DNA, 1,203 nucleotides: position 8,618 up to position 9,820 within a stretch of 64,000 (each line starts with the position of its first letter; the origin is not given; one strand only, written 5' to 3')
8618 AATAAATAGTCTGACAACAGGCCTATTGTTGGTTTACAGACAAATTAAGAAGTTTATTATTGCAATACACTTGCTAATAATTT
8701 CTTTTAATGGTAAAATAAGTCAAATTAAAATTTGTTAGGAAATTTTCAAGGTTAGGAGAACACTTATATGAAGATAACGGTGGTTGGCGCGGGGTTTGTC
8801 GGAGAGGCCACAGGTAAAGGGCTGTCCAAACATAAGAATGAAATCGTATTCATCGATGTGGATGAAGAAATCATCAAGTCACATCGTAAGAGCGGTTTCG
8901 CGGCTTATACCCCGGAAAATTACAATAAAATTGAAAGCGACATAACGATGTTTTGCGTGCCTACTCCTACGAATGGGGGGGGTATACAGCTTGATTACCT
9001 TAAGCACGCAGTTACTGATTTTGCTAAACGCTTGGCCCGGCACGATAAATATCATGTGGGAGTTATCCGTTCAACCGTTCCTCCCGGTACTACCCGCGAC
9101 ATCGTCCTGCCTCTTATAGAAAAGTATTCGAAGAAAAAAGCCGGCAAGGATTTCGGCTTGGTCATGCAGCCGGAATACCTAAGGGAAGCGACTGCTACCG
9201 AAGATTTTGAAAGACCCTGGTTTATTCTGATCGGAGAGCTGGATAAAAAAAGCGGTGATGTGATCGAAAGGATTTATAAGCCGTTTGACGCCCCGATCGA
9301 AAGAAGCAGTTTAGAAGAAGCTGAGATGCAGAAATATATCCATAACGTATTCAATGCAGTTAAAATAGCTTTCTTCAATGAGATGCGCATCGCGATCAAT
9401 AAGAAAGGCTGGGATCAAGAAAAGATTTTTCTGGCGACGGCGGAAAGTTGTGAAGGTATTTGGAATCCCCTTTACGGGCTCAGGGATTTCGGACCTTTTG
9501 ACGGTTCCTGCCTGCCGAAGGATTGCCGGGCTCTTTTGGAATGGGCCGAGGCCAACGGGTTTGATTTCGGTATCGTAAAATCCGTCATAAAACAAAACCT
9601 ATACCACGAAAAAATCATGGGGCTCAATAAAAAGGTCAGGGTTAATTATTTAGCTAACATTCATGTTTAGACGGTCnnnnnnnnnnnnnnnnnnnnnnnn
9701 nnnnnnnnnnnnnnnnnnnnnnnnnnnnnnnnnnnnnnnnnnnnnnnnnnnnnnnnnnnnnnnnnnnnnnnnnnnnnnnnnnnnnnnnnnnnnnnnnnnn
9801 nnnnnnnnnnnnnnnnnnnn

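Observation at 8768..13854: Compact acidic-exopolysaccharide locus: short sugar dehydrogenase, LysM-bearing processive GT2 synthase, LysM beta-helix protein and PL7 lyase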

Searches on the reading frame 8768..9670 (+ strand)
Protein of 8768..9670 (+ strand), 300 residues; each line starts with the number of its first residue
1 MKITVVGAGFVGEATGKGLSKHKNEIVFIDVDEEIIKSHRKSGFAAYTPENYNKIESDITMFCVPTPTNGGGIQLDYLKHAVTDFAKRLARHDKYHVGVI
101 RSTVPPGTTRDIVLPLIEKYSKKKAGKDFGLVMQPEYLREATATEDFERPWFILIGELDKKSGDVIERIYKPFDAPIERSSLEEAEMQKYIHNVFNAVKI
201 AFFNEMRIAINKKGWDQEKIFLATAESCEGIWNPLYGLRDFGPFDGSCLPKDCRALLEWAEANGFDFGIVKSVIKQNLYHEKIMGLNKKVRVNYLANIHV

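Call 3: search_protein_families(library=pfam, proteins=[window:8768-9670:+], max_evalue=0.01)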
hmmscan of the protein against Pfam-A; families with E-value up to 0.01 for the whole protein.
window:8768-9670:+ (300 aa): 5 families
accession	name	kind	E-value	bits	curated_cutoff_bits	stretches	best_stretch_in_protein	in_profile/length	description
PF03721.20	UDPG_MGDP_dh_N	-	3e-32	112.1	27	2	56-169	76-187/187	UDP-glucose/GDP-mannose dehydrogenase family, NAD binding domain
PF00984.24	UDPG_MGDP_dh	-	1.4e-16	60.8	25.4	1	183-277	1-92/94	UDP-glucose/GDP-mannose dehydrogenase family, central domain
PF02254.24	TrkA_N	-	0.00027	21.6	23.8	1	3-47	1-45/116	TrkA-N domain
PF03807.23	F420_oxidored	-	0.0069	17.4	21.6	0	2-66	1-69/94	NADP oxidoreductase coenzyme F420-dependent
PF02558.23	ApbA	-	0.0069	16.5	22.2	0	3-52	1-49/150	Ketopantoate reductase PanE/ApbA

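Call 4: search_protein_families(library=ncbifam, proteins=[window:8768-9670:+], max_evalue=0.01)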
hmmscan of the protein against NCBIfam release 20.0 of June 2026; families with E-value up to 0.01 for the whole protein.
window:8768-9670:+ (300 aa): 15 families
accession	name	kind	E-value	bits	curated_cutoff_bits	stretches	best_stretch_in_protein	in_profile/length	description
TIGR03026.1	NDP-sugDHase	subfamily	1.6e-57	195.1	189.8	2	34-281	53-297/413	nucleotide sugar dehydrogenase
NF041297.1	UDPGDh_AglM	equivalog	5.2e-44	150.8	670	2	51-278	68-298/429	UDP-glucose 6-dehydrogenase AglM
NF047673.2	TeichurnBiosyTuaD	equivalog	9.9e-39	133.7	700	2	56-281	77-294/439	UDP-glucose 6-dehydrogenase TuaD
NF040825.1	UDPMaNacDH_Arch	equivalog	2.4e-22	79.4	750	1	56-277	75-284/418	UDP-N-acetyl-D-mannosamine dehydrogenase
NF011631.0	PRK15057.1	equivalog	8.8e-12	44.8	757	1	55-258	70-263/388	UDP-glucose 6-dehydrogenase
NF011729.0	PRK15182.1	equivalog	1.4e-07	30.6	592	1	30-252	49-265/425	Vi polysaccharide biosynthesis UDP-N-acetylglucosamine C-6 dehydrogenase TviB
NF008286.0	PRK11064.1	equivalog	1.5e-07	30.4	459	1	25-216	48-239/420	UDP-N-acetyl-D-mannosamine dehydrogenase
NF007039.0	PRK09496.3-2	equivalog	4.4e-05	22.5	293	1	1-38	1-38/446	Trk system potassium transporter TrkA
NF007033.0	PRK09496.1-5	equivalog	8.6e-05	21.8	338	1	1-38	1-38/449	Trk system potassium transporter TrkA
NF007032.0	PRK09496.1-4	equivalog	0.0014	17.6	309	1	1-38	1-38/457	Trk system potassium transporter TrkA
NF005088.0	PRK06522.1-2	subfamily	0.0015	17.7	371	1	1-50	1-50/308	2-dehydropantoate 2-reductase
NF007031.0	PRK09496.1-2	equivalog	0.002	17.2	289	1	1-38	1-38/458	Trk system potassium transporter TrkA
NF007038.0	PRK09496.2-6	equivalog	0.0027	16.5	374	1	1-38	1-38/445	Trk system potassium transporter TrkA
TIGR02964.1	xanthine_xdhC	equivalog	0.0035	16.9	161.6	1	2-102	102-196/246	xanthine dehydrogenase accessory protein XdhC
TIGR01763.1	MalateDH_bact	equivalog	0.0052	16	351.85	1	1-38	2-40/305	malate dehydrogenase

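Call 18: search_solved_structures(query=window:8768-9670:+, max_evalue=0.001, show_alignments=2)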
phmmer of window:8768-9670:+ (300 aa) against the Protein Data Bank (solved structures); distinct sequences matched with E-value up to 0.001: 30.
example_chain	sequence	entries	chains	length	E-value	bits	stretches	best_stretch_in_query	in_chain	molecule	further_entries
1mfz_A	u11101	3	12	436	5e-47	163.9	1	33-277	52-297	GDP-mannose 6-dehydrogenase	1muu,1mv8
3vtf_A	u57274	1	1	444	1.5e-33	119.7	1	56-282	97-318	UDP-glucose 6-dehydrogenase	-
2y0e_A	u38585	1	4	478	4.4e-26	95.2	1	34-284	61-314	UDP-GLUCOSE DEHYDROGENASE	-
2y0c_A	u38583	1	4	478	2.2e-25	92.9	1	34-284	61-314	UDP-GLUCOSE DEHYDROGENASE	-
2y0d_A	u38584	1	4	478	3e-25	92.4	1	34-284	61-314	UDP-GLUCOSE DEHYDROGENASE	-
4a7p_A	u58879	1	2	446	9e-25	90.9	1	34-286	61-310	UDP-GLUCOSE DEHYDROGENASE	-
3gg2_A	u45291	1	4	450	4.1e-23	85.4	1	35-283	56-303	Sugar dehydrogenase, UDP-glucose/GDP-mannose dehydrogenase family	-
4r16_A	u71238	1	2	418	9.8e-18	67.8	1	56-272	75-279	418aa long hypothetical UDP-N-acetyl-D-mannosaminuronic acid dehydrogenase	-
7kws_A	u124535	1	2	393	1.7e-15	60.4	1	1-283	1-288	UDP-glucose 6-dehydrogenase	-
3phl_A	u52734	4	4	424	1.3e-12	51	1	1-262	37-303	UDP-glucose 6-dehydrogenase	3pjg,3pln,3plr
3pid_A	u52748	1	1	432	1.4e-12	50.9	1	1-262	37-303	UDP-glucose 6-dehydrogenase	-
4xr9_A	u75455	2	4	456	8e-12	48.4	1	56-253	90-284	CalS8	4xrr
3ojl_A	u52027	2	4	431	3e-10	43.2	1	2-211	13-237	Cap5O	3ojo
3g79_A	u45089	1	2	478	5.1e-09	39.2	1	33-221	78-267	NDP-N-acetyl-D-galactosaminuronic acid dehydrogenase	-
1dli_A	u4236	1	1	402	3.5e-08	36.4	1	1-279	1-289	UDP-GLUCOSE DEHYDROGENASE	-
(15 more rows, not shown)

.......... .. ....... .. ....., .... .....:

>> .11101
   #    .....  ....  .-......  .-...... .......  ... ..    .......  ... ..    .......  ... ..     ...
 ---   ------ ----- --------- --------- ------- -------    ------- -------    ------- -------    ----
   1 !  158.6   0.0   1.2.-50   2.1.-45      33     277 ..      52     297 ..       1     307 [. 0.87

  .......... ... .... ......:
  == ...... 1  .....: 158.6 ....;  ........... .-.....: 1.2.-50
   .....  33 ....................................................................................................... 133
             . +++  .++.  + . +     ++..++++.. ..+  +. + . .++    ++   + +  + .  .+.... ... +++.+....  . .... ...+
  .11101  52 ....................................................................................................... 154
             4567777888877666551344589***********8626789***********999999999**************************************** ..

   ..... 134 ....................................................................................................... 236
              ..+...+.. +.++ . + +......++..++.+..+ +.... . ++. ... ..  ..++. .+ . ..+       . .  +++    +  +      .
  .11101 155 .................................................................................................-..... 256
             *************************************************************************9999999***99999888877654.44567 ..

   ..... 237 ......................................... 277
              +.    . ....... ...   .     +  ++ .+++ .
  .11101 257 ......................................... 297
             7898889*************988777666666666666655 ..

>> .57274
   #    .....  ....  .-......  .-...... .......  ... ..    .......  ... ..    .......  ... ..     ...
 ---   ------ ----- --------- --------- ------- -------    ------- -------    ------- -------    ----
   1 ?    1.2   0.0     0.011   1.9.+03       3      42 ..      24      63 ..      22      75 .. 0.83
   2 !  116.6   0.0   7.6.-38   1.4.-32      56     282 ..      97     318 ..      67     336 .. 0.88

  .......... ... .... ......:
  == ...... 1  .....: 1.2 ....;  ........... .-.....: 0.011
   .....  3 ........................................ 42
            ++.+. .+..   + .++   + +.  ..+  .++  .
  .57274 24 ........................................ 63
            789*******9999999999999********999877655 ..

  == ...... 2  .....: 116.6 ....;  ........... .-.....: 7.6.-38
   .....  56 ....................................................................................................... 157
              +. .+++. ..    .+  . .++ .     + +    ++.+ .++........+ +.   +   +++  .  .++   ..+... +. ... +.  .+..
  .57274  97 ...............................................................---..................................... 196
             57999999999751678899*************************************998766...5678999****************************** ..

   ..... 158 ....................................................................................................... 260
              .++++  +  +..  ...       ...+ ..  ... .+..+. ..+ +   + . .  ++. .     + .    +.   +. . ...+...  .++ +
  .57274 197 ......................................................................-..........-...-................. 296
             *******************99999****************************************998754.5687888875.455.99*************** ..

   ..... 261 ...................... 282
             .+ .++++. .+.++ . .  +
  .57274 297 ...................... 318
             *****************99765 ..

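Call 20: find_homologous_proteins(query=window:8768-9670:+)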
Query window:8768-9670:+ (300 aa): 2515 proteins with E <= 0.001 among 3591 candidates; the best 120 are listed.
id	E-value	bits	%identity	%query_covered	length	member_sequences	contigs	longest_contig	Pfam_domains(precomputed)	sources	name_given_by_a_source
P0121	8.0e-203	690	100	100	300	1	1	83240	PF00984.25,PF03721.21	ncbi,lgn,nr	ncbi:MAG TPA: hypothetical protein VFX86_00505 [Candidatus Saccharimonadales bacterium]|nr:hypotheti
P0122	1.2e-170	585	82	100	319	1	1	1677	PF00984.25,PF03721.21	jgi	-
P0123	2.5e-150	518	71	100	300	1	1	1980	PF00984.25,PF02254.25,PF03721.21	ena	-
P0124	6.7e-150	517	71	100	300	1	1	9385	PF00984.25,PF02254.25,PF03721.21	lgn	-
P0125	1.0e-148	513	72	100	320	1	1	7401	PF00984.25,PF03721.21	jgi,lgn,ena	-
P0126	7.1e-148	510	73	100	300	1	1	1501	PF00984.25,PF03721.21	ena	-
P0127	4.9e-147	507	72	100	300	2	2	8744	PF00984.25,PF03721.21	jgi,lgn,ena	-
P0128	7.7e-146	503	70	100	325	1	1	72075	PF00984.25,PF02558.23,PF03721.21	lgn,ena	-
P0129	1.2e-145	503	70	100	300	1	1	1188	PF00984.25,PF02558.23,PF03721.21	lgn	-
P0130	4.5e-145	501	73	100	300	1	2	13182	PF00984.25,PF02558.23,PF03446.22,PF03721.21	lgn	-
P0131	4.7e-144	497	69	96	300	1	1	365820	PF00984.25,PF02254.25,PF02558.23,PF03721.21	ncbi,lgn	-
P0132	1.7e-143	496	70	99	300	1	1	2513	PF00984.25,PF02254.25,PF02558.23,PF03721.21,PF03807.24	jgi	-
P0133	9.0e-143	493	70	99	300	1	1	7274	PF00984.25,PF02558.23,PF03446.22,PF03721.21,PF03807.24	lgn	-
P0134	1.0e-142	493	70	100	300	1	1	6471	PF00984.25,PF02558.23,PF03446.22,PF03721.21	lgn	-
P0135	1.4e-142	493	70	99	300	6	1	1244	PF00984.25,PF02254.25,PF03721.21,PF03807.24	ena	-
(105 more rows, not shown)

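Call 41: search_protein_representatives(protein=window:8768-9670:+)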
Query: 300 residues. Proteins with E-value up to 0.001 (for the whole library): 12623; up to 1e-10: 5199; up to 1e-30: 320. The best 150 are listed.
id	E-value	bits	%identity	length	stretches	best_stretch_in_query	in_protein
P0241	6.2e-105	367.3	56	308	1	1-278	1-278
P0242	3.4e-84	299.2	47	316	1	2-277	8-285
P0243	2.7e-82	292.9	49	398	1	3-284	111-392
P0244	2.9e-75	269.9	48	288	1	2-280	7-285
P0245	1.0e-71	258.2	46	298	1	2-280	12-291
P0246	1.6e-70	254.3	51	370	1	21-279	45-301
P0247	3.5e-70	253.2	45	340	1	2-288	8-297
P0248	7.1e-68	245.6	49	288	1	2-259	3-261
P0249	7.9e-66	238.9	50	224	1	1-220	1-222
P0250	9.7e-66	238.6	45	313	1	2-278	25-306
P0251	2.1e-65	237.4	43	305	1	3-277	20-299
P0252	2.8e-65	237.0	42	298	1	2-277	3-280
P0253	4.9e-64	233.0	48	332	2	94-280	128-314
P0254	9.1e-64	232.1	44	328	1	2-282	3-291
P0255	2.0e-63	231.0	41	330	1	1-277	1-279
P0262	3.3e-58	213.8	44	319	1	3-277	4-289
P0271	6.0e-56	206.4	42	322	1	1-264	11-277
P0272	1.0e-55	205.6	41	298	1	2-275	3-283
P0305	7.7e-49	183.1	42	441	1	46-289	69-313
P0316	2.0e-46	175.2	43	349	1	2-271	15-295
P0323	8.0e-45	169.9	40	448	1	46-283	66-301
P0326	1.3e-44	169.2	39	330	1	2-280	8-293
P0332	1.7e-43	165.6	42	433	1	56-279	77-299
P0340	8.1e-43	163.3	37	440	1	35-294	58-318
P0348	7.0e-42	160.2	34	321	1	3-283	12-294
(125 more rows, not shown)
